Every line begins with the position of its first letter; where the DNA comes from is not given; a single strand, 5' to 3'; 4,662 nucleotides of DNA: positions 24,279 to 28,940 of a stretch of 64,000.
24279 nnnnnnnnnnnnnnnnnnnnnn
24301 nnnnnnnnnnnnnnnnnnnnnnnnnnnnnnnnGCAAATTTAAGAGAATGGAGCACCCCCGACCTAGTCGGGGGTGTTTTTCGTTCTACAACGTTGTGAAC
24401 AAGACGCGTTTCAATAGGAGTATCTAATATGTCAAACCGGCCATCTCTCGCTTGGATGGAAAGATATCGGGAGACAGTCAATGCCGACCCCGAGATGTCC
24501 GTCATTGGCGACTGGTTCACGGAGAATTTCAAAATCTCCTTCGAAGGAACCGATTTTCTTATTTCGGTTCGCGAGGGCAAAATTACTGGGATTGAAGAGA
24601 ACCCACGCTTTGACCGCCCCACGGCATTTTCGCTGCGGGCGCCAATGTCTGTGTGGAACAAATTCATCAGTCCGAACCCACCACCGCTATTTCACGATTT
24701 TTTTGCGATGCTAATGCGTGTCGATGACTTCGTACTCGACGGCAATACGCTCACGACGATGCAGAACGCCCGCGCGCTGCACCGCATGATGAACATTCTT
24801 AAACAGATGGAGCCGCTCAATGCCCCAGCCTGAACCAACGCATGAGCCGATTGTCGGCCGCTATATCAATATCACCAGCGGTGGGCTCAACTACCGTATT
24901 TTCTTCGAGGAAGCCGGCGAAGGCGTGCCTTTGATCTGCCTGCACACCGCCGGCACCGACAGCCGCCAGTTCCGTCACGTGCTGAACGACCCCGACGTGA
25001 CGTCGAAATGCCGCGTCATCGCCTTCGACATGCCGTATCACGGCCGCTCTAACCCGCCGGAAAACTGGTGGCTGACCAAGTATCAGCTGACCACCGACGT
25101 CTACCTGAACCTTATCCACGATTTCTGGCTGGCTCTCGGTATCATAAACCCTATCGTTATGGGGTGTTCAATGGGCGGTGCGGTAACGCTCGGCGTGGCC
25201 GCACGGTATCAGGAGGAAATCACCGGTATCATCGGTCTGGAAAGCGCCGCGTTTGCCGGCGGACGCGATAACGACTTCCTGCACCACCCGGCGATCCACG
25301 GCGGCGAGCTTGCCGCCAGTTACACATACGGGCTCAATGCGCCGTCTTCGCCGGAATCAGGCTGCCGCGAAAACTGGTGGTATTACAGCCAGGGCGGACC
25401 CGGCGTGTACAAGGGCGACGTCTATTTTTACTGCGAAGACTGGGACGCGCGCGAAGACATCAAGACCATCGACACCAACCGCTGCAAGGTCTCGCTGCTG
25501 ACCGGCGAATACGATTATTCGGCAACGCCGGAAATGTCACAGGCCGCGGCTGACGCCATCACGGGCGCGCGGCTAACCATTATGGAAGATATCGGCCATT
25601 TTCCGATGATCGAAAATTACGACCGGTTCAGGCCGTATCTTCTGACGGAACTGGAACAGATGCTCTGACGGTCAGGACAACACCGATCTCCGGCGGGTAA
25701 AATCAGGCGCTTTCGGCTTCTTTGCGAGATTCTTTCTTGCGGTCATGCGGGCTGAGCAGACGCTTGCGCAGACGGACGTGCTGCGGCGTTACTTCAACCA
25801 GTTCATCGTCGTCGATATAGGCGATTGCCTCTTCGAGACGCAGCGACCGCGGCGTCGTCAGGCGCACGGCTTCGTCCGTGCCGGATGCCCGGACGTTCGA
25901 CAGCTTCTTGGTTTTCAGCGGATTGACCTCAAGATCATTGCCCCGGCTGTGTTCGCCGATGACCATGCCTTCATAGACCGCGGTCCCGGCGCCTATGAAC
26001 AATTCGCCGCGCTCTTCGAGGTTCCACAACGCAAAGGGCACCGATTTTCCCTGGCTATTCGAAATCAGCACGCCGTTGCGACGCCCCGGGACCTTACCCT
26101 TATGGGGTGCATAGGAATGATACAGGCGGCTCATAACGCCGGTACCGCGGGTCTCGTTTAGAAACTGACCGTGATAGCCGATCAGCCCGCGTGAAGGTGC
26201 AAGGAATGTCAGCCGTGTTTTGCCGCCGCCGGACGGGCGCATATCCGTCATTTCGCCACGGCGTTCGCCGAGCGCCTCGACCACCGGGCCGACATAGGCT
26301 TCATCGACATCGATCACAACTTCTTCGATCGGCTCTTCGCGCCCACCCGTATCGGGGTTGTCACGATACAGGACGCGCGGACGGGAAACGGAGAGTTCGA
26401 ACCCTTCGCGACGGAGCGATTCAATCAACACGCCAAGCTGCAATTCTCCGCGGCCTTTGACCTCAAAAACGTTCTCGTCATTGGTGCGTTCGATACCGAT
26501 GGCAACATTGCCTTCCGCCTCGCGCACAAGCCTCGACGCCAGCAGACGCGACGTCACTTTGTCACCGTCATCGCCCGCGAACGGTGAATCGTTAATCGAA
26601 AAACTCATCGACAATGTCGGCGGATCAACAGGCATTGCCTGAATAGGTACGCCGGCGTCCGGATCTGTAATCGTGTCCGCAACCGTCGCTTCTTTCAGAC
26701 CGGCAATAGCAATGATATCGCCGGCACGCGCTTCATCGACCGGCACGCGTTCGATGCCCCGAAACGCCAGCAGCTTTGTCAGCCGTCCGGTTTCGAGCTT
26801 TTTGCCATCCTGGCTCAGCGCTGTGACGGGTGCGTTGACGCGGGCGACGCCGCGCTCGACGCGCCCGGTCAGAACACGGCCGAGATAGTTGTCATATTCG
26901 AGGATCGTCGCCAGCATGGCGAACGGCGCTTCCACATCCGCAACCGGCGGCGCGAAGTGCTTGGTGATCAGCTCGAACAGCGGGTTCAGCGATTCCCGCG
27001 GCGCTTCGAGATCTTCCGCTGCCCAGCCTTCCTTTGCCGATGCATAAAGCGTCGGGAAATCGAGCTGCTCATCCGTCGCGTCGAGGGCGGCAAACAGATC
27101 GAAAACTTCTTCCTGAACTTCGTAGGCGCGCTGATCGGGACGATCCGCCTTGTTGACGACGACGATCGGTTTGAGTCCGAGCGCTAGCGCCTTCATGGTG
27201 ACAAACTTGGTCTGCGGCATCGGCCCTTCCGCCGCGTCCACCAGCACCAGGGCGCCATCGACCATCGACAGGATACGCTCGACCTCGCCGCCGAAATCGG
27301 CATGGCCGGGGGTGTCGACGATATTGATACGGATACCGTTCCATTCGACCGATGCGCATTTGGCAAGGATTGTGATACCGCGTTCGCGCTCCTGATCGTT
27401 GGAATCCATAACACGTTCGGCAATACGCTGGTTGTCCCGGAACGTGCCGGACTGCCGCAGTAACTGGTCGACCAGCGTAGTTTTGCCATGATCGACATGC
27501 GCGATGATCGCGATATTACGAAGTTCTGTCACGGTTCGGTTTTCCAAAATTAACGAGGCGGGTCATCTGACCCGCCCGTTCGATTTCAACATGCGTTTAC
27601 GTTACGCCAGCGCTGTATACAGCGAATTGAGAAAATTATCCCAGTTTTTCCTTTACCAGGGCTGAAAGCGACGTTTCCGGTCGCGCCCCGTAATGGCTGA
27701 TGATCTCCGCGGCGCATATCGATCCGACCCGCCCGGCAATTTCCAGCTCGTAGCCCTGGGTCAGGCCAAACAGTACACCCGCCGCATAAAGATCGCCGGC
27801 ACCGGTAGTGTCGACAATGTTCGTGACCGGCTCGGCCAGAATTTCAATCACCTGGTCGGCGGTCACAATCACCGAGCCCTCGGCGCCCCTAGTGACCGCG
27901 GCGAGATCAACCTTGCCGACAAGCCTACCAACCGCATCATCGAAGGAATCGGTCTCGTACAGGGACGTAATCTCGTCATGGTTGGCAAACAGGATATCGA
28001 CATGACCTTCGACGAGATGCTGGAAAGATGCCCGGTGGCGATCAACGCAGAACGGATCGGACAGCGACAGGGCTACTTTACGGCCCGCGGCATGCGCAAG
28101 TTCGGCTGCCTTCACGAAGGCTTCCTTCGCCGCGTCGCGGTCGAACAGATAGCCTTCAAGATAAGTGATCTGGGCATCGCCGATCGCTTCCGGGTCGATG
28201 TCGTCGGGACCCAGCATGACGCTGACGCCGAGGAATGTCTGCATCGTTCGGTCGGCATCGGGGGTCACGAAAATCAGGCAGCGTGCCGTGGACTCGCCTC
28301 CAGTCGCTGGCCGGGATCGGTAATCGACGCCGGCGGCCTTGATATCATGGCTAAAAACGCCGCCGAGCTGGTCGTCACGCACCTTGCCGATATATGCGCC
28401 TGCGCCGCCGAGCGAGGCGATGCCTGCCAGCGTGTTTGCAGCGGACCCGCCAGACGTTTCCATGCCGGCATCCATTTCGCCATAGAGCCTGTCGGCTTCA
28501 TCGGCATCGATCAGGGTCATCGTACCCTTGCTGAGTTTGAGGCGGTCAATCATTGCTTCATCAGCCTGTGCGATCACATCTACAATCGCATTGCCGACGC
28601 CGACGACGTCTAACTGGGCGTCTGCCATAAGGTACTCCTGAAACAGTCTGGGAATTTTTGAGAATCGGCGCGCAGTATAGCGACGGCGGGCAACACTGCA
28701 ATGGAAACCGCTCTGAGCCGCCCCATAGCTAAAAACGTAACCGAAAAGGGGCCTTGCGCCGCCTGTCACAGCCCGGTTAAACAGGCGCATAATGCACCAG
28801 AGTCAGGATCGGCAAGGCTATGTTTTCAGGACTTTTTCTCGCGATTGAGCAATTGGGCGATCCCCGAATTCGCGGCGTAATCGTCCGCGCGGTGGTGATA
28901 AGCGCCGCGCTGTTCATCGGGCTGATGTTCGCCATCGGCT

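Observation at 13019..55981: Ten of about 66 loci are inactivated, all in accessory functions: signature of ongoing gene decay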

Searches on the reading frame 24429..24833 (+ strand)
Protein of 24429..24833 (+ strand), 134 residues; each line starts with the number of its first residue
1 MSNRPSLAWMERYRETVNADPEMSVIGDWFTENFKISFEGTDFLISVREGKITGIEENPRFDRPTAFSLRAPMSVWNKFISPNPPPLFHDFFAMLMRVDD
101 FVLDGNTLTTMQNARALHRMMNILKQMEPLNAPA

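Call 16: search_protein_families(library=pfam, proteins=[window:24429-24833:+], max_evalue=0.00001)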
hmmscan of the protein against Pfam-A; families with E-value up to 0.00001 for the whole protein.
window:24429-24833:+ (134 aa): 0 families

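Call 36: search_protein_families(library=pfam, proteins=[window:24429-24833:+], max_evalue=0.01)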
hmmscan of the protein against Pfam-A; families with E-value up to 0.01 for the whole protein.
window:24429-24833:+ (134 aa): 0 families

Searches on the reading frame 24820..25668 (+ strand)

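Call 16: search_protein_families(library=pfam, proteins=[window:24820-25668:+], max_evalue=0.00001)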
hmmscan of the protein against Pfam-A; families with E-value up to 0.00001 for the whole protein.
window:24820-25668:+ (282 aa): 3 families
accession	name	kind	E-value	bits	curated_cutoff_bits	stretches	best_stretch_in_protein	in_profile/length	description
PF00561.26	Abhydrolase_1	-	4.6e-19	69.5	25.8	1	37-266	2-244/245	alpha/beta hydrolase fold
PF12697.13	Abhydrolase_6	-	6.7e-15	56.8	26.3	1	38-270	1-214/217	Alpha/beta hydrolase family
PF12146.15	Hydrolase_4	-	2.9e-06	27.2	27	0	62-149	30-115/239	Serine aminopeptidase, S33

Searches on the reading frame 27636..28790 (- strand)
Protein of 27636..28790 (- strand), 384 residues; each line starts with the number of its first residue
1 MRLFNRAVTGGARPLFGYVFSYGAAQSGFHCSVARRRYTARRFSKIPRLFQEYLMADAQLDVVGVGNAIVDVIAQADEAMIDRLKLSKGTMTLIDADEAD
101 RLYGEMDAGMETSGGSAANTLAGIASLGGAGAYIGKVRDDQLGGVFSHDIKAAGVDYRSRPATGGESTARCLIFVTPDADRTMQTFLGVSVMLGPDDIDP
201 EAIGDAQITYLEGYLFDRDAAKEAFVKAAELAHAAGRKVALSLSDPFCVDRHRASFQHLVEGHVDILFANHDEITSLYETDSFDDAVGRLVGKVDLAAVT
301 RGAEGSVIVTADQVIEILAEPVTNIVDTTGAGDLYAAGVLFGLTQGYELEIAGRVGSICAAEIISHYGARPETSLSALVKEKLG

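Call 16: search_protein_families(library=pfam, proteins=[window:27636-28790:-], max_evalue=0.00001)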
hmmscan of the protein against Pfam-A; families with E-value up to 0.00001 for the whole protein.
window:27636-28790:- (384 aa): 1 family
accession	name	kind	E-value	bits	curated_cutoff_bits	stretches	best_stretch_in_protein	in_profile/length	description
PF00294.29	PfkB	-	3.4e-47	161.7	25.8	1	100-371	23-297/302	pfkB family carbohydrate kinase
